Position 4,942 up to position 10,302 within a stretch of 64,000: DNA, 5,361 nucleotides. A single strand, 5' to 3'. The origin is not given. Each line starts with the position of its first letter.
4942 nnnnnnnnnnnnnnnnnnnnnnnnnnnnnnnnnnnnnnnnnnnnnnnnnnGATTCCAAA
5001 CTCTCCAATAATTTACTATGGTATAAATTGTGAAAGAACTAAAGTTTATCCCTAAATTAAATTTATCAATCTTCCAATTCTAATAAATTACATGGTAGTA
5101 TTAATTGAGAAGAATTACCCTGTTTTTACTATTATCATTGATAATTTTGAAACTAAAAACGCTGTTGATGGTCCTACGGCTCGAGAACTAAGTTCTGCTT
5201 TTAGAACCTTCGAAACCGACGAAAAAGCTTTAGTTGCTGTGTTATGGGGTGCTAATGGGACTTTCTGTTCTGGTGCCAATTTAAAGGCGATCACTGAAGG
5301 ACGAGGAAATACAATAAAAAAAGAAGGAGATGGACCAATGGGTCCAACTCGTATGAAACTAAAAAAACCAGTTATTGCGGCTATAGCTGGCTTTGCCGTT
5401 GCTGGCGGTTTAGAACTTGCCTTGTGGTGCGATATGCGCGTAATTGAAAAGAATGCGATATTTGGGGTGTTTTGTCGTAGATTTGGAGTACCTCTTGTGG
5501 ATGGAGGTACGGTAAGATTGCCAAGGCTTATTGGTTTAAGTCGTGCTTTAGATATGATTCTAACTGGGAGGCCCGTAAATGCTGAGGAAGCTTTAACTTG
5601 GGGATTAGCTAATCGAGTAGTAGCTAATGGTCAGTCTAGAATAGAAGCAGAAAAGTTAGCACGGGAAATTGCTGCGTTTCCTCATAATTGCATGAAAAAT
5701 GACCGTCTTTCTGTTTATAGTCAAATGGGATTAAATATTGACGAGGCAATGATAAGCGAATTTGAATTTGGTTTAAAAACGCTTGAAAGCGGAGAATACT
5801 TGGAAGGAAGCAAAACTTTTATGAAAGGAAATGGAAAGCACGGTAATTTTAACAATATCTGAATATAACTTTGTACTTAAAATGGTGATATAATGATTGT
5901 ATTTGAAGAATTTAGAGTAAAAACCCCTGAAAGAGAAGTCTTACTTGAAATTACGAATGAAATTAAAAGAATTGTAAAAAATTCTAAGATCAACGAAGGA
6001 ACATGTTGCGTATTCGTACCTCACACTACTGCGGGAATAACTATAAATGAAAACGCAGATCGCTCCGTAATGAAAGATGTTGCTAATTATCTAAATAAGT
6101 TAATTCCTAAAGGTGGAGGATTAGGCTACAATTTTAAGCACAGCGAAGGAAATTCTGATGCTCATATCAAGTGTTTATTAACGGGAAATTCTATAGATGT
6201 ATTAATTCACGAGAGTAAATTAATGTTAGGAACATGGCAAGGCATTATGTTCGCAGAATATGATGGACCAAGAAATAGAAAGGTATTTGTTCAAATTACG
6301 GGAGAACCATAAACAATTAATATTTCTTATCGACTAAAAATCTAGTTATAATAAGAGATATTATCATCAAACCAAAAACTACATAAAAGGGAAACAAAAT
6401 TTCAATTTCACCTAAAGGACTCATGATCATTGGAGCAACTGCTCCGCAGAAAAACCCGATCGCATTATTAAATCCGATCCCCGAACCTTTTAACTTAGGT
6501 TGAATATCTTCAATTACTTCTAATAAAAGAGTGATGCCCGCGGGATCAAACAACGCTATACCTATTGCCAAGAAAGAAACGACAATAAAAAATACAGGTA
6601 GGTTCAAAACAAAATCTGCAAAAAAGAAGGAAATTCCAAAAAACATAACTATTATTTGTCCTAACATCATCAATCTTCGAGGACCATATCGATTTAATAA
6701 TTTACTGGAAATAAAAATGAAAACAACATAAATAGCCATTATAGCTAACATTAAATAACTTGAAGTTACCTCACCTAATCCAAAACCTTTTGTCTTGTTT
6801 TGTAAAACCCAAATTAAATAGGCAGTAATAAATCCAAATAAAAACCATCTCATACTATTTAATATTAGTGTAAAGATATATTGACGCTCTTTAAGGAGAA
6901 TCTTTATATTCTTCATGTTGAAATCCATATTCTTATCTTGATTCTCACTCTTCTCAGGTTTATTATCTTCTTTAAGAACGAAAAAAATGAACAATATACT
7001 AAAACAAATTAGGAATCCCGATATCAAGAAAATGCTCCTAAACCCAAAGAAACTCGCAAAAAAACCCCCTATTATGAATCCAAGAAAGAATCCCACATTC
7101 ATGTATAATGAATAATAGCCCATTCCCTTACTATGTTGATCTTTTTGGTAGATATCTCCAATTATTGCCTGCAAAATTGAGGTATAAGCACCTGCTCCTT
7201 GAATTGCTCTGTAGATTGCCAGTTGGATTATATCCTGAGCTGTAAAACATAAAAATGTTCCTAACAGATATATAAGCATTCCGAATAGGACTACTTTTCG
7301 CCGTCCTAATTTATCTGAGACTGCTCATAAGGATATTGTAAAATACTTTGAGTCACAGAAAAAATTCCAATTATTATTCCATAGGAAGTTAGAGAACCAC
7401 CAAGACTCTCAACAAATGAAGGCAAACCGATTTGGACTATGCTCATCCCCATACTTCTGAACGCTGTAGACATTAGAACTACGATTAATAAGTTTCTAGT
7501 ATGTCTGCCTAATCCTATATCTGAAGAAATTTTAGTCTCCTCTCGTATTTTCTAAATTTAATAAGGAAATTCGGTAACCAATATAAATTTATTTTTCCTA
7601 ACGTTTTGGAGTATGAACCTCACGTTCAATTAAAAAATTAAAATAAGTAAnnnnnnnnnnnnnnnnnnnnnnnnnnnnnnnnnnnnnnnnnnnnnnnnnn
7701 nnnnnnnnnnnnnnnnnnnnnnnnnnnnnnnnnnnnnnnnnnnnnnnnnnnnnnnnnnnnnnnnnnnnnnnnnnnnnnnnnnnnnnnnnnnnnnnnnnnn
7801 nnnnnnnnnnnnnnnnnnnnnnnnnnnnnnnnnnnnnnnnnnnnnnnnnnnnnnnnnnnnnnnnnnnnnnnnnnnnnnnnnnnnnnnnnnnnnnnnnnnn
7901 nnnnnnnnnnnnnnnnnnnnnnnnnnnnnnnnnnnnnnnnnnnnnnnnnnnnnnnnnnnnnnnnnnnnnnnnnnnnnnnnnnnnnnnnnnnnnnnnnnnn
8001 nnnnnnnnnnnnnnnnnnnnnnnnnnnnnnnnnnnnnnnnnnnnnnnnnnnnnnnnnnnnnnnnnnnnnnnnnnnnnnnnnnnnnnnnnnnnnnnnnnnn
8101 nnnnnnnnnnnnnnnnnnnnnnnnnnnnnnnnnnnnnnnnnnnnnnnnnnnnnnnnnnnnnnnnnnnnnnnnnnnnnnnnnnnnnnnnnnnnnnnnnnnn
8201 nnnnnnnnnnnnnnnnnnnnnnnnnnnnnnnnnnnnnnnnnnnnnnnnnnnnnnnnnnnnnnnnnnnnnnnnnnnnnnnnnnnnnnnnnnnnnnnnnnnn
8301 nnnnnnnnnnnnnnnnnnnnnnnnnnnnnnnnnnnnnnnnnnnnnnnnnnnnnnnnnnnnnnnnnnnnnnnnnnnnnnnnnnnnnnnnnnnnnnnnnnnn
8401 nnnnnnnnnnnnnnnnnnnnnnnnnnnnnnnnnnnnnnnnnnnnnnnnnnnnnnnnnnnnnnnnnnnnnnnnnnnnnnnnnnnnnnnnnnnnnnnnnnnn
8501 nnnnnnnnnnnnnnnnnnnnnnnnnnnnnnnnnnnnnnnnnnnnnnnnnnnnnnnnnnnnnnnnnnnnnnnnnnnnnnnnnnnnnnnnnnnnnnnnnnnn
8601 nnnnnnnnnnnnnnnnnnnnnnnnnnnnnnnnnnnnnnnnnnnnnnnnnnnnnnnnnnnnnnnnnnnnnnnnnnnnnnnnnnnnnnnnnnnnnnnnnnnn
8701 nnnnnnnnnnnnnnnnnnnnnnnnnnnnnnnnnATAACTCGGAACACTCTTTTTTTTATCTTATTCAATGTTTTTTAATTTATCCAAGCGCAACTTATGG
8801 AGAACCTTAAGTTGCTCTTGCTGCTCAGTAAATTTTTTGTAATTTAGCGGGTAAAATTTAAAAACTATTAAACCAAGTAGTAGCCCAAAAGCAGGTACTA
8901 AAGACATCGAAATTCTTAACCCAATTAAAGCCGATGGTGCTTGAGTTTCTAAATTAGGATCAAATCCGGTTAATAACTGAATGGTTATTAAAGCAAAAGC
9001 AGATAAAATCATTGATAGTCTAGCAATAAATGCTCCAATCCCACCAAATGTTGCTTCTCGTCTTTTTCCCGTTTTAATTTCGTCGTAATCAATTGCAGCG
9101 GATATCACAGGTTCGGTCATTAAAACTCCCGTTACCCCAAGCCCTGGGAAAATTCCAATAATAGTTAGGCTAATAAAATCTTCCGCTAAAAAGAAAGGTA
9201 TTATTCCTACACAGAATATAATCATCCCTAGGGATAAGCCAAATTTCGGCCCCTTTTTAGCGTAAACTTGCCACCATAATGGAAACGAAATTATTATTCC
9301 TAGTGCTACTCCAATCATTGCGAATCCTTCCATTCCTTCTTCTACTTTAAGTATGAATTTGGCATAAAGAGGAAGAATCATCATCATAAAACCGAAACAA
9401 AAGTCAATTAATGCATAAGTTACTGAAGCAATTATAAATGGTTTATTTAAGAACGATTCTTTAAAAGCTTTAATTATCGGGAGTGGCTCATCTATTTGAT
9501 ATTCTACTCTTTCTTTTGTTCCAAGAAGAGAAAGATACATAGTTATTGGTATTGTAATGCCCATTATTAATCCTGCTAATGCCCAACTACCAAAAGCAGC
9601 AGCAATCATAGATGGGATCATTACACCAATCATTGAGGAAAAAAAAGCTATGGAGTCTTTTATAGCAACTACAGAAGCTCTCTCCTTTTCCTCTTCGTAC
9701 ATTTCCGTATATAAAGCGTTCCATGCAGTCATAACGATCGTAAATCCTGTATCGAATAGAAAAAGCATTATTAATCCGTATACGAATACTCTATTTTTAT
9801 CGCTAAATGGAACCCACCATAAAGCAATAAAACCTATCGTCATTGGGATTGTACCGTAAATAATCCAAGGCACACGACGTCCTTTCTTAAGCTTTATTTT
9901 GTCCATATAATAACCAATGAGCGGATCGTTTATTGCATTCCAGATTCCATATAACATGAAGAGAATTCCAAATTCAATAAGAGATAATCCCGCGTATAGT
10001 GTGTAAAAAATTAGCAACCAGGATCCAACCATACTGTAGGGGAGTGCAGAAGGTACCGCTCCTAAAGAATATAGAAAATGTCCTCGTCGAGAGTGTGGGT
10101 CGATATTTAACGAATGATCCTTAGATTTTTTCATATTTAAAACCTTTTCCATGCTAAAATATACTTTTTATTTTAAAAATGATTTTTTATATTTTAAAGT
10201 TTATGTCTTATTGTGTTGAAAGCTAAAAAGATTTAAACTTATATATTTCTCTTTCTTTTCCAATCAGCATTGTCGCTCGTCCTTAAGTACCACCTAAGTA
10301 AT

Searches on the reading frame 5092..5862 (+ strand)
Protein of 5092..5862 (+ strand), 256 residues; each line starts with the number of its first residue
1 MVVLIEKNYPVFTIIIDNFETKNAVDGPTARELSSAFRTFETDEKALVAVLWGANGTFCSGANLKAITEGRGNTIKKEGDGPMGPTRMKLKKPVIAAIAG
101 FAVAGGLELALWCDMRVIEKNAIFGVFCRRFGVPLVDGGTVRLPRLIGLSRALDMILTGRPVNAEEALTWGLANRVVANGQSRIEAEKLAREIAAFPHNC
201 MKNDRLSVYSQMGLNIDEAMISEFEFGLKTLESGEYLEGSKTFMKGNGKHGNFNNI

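Call 45: search_protein_families(library=pfam, proteins=[window:5092-5862:+], max_evalue=0.00001)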
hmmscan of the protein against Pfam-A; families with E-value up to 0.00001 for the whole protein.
window:5092-5862:+ (256 aa): 2 families
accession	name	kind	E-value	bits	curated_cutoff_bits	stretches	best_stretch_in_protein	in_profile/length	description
PF00378.25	ECH_1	-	3.1e-40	138.5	27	1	8-203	3-200/251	Enoyl-CoA hydratase/isomerase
PF16113.10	ECH_2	-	3.3e-14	53.6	27.2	1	13-190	3-185/335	Enoyl-CoA hydratase/isomerase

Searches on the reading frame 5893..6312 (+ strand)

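Call 45: search_protein_families(library=pfam, proteins=[window:5893-6312:+], max_evalue=0.00001)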
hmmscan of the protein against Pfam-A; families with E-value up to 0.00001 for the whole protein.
window:5893-6312:+ (139 aa): 1 family
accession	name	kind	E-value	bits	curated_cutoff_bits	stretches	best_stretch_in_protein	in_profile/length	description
PF01894.22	UPF0047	-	2.1e-42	144.4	27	1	19-135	1-117/117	Uncharacterised protein family UPF0047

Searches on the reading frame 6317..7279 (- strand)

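Call 45: search_protein_families(library=pfam, proteins=[window:6317-7279:-], max_evalue=0.00001)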
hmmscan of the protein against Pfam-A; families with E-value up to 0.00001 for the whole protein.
window:6317-7279:- (320 aa): 1 family
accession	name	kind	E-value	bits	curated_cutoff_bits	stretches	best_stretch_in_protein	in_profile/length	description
PF07690.21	MFS_1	-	1.2e-40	140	33.4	1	1-283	69-347/347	Major Facilitator Superfamily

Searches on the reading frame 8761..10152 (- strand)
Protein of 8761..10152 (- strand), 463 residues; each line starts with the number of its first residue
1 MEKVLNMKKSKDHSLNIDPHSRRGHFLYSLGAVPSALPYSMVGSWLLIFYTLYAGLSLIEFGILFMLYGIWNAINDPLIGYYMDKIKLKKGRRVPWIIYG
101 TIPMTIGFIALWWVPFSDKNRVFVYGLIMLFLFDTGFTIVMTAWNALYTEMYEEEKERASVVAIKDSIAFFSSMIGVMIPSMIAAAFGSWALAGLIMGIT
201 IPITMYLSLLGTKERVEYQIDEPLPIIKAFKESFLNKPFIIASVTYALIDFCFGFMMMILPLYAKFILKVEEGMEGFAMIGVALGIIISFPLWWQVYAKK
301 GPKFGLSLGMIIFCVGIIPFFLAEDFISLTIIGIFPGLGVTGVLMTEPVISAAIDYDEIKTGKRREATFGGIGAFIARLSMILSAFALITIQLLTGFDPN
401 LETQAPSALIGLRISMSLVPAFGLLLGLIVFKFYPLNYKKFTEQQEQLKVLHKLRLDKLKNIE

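Call 45: search_protein_families(library=pfam, proteins=[window:8761-10152:-], max_evalue=0.00001)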
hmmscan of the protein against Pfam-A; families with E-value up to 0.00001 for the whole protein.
window:8761-10152:- (463 aa): 2 families
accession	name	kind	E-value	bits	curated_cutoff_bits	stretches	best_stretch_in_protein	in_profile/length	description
PF13347.12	MFS_2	-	2.3e-58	198.2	27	1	28-437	2-426/427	MFS/sugar transport protein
PF07690.21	MFS_1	-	1.4e-20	74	33.4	1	30-383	3-345/347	Major Facilitator Superfamily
